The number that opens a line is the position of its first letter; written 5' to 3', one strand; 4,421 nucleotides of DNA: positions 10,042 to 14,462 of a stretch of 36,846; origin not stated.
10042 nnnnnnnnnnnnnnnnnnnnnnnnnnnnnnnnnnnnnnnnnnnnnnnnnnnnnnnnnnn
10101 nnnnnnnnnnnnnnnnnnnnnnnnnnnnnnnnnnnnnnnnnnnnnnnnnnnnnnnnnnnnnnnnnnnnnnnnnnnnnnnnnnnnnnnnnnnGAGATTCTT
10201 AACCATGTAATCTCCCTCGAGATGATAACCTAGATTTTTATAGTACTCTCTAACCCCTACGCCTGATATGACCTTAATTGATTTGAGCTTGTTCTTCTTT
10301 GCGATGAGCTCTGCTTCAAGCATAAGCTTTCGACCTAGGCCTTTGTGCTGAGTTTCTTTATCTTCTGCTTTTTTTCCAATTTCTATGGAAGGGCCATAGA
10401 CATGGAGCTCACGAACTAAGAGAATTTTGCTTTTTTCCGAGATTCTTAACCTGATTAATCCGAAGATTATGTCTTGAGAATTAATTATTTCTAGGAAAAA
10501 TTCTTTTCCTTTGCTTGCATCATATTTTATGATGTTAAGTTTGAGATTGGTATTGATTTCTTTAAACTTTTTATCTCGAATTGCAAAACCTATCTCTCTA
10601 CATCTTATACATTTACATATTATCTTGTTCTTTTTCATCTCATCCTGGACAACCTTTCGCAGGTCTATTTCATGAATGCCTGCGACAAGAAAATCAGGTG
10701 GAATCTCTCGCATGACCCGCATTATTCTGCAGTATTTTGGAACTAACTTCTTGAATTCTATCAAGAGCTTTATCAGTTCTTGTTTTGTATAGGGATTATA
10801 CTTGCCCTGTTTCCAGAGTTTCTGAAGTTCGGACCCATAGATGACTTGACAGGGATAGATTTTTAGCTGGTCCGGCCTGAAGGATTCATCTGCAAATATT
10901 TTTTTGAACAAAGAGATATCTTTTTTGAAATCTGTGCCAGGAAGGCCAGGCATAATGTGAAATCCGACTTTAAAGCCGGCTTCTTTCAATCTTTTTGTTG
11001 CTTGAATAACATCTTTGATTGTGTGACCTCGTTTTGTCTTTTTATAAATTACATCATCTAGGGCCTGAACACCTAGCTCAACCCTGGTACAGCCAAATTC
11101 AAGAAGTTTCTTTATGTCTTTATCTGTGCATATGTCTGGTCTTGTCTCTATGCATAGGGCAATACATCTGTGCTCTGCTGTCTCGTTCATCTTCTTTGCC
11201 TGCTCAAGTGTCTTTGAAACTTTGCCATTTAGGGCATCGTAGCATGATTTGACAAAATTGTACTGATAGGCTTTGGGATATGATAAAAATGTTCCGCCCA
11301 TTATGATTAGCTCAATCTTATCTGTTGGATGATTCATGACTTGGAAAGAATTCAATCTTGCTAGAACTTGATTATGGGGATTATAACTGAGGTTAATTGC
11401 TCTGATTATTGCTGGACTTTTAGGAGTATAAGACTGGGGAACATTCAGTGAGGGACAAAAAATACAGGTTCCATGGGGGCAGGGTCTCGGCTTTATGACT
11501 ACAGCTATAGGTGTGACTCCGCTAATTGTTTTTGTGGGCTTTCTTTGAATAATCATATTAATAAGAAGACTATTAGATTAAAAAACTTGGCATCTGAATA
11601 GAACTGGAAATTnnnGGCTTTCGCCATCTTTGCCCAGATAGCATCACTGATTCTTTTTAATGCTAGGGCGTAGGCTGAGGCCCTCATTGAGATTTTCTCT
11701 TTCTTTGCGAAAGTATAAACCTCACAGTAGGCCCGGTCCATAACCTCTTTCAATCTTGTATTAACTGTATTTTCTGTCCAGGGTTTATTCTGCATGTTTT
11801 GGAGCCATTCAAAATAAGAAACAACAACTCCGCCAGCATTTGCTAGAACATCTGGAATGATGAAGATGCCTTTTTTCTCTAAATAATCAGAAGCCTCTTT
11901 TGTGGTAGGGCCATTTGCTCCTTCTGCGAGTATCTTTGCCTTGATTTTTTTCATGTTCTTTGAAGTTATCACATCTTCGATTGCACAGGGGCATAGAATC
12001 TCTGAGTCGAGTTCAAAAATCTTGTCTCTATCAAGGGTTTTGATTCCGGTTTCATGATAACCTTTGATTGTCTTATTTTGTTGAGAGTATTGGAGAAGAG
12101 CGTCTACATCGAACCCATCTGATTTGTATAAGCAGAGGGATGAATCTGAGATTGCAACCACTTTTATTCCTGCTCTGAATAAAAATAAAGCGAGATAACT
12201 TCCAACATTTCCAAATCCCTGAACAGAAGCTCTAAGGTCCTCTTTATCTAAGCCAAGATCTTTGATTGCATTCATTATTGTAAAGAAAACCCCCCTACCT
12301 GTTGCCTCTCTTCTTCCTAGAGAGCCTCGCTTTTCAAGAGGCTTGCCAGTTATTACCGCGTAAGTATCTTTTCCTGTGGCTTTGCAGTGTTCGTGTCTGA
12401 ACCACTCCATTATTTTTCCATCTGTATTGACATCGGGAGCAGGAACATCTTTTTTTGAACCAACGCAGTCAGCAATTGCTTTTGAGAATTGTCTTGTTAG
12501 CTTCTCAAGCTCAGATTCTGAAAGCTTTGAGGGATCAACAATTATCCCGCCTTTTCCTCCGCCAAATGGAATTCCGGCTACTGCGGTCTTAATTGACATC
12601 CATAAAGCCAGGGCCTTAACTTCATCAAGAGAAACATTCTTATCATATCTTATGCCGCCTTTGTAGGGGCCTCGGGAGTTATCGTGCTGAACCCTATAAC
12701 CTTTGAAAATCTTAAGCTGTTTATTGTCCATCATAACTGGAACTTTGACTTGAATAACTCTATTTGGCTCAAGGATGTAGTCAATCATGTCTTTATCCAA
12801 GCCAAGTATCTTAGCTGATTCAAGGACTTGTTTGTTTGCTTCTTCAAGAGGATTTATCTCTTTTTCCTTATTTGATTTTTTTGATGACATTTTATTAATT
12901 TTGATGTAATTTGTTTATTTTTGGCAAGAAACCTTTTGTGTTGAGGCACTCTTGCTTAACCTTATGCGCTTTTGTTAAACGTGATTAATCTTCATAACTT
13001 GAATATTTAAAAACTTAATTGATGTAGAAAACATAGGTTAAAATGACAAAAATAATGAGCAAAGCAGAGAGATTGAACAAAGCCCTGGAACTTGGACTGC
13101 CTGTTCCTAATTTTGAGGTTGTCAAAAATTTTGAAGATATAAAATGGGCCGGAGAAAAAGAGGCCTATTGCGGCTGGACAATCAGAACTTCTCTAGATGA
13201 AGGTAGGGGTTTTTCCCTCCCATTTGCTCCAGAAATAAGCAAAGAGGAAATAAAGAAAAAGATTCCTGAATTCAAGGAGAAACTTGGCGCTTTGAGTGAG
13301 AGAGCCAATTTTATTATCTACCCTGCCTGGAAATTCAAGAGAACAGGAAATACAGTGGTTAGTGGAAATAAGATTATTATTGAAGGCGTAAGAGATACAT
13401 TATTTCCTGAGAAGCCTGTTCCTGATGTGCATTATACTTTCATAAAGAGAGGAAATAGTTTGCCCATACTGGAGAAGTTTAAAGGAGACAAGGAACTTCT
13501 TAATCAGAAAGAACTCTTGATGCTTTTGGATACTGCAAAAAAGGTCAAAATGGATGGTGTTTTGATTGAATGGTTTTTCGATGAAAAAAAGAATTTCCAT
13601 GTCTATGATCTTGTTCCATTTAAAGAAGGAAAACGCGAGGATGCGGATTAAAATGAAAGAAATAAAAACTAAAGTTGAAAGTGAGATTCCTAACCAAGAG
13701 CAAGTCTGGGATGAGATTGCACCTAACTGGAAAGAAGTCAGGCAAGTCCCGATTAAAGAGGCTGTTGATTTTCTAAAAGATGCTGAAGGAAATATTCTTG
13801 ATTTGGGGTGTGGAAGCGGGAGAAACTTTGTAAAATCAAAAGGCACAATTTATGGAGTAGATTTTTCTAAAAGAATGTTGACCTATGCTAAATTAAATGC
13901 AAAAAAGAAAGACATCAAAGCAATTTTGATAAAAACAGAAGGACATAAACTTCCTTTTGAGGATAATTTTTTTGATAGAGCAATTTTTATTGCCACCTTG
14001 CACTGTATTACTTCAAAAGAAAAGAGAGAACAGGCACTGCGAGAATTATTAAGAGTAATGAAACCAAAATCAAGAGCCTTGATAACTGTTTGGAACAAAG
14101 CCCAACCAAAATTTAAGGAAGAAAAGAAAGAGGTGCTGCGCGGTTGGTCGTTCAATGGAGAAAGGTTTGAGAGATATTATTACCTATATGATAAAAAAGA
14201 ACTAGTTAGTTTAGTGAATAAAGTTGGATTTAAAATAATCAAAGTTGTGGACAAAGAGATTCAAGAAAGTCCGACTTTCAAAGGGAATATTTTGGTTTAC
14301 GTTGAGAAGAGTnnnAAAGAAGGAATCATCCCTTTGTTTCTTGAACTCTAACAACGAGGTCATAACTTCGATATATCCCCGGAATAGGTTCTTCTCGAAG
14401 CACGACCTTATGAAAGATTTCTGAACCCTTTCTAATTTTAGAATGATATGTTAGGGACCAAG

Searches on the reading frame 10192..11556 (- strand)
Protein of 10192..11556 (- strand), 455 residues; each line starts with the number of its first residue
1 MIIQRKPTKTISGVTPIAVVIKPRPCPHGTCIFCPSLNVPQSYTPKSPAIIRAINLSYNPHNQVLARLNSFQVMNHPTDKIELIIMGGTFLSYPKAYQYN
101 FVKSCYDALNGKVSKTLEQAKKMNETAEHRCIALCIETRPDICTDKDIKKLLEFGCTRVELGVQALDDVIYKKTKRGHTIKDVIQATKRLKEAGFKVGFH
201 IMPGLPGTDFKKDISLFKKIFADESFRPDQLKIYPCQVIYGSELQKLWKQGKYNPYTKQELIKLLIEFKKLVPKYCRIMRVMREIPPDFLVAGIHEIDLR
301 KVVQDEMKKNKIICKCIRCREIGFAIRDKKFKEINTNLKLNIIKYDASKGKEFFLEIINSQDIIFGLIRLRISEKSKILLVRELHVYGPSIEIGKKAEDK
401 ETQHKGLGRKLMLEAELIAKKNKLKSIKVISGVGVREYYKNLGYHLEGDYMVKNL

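Call 70: search_protein_families(library=pfam, proteins=[window:10192-11556:-], max_evalue=0.001)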
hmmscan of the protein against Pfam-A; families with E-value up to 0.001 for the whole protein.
window:10192-11556:- (455 aa): 3 families
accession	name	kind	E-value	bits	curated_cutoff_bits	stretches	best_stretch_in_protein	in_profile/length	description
PF16199.10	Radical_SAM_C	-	8.9e-21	74.2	31.9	1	228-308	1-84/85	Radical_SAM C-terminal domain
PF04055.27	Radical_SAM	-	1.2e-16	61.8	29.5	1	73-209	39-155/166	Radical SAM superfamily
PF13673.13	Acetyltransf_10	-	0.00014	22.3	23.6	1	399-447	60-110/128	Acetyltransferase (GNAT) domain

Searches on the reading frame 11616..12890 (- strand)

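Call 70: search_protein_families(library=pfam, proteins=[window:11616-12890:-], max_evalue=0.001)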
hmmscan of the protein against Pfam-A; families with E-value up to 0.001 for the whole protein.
window:11616-12890:- (425 aa): 2 families
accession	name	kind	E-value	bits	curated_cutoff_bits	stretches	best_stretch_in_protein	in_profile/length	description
PF00208.27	ELFV_dehydrog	-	4.2e-75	253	23.4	1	189-418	2-237/241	Glutamate/Leucine/Phenylalanine/Valine dehydrogenase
PF02812.23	ELFV_dehydrog_N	-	1.9e-51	173.5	25.3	1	42-167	1-126/129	Glu/Leu/Phe/Val dehydrogenase, dimerisation domain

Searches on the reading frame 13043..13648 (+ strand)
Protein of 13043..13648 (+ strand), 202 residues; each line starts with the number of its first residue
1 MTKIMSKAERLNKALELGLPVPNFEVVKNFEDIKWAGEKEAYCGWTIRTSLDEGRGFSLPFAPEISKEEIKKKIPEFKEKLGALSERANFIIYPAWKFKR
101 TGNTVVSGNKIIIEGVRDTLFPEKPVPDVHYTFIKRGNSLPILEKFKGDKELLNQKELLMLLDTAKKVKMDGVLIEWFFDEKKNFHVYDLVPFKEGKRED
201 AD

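Call 70: search_protein_families(library=pfam, proteins=[window:13043-13648:+], max_evalue=0.001)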
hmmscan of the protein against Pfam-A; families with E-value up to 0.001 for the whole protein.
window:13043-13648:+ (202 aa): 1 family
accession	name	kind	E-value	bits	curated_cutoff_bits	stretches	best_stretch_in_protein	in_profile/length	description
PF08709.17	Ins145_P3_rec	-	0.00092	18.9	23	0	86-116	141-171/213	Inositol 1,4,5-trisphosphate/ryanodine receptor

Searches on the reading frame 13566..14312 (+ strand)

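Call 70: search_protein_families(library=pfam, proteins=[window:13566-14312:+], max_evalue=0.001)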
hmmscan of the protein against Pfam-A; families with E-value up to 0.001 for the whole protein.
window:13566-14312:+ (249 aa): 6 families
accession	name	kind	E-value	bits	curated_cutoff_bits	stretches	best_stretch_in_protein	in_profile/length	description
PF08241.18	Methyltransf_11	-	1.4e-18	67.8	21.2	1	78-172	1-94/95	Methyltransferase domain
PF13649.12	Methyltransf_25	-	1.7e-17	64.3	27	1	77-167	1-95/97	Methyltransferase domain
PF13847.12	Methyltransf_31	-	3.3e-16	59.7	27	1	73-194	3-130/145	Methyltransferase domain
PF13489.12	Methyltransf_23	-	3.6e-12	46.7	27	1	63-226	9-163/164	Methyltransferase domain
PF01209.24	Ubie_methyltran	-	1.1e-10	41.7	20.1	1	75-173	49-151/233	ubiE/COQ5 methyltransferase family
PF08242.18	Methyltransf_12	-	6.4e-08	33.7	30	1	78-168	1-95/98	Methyltransferase domain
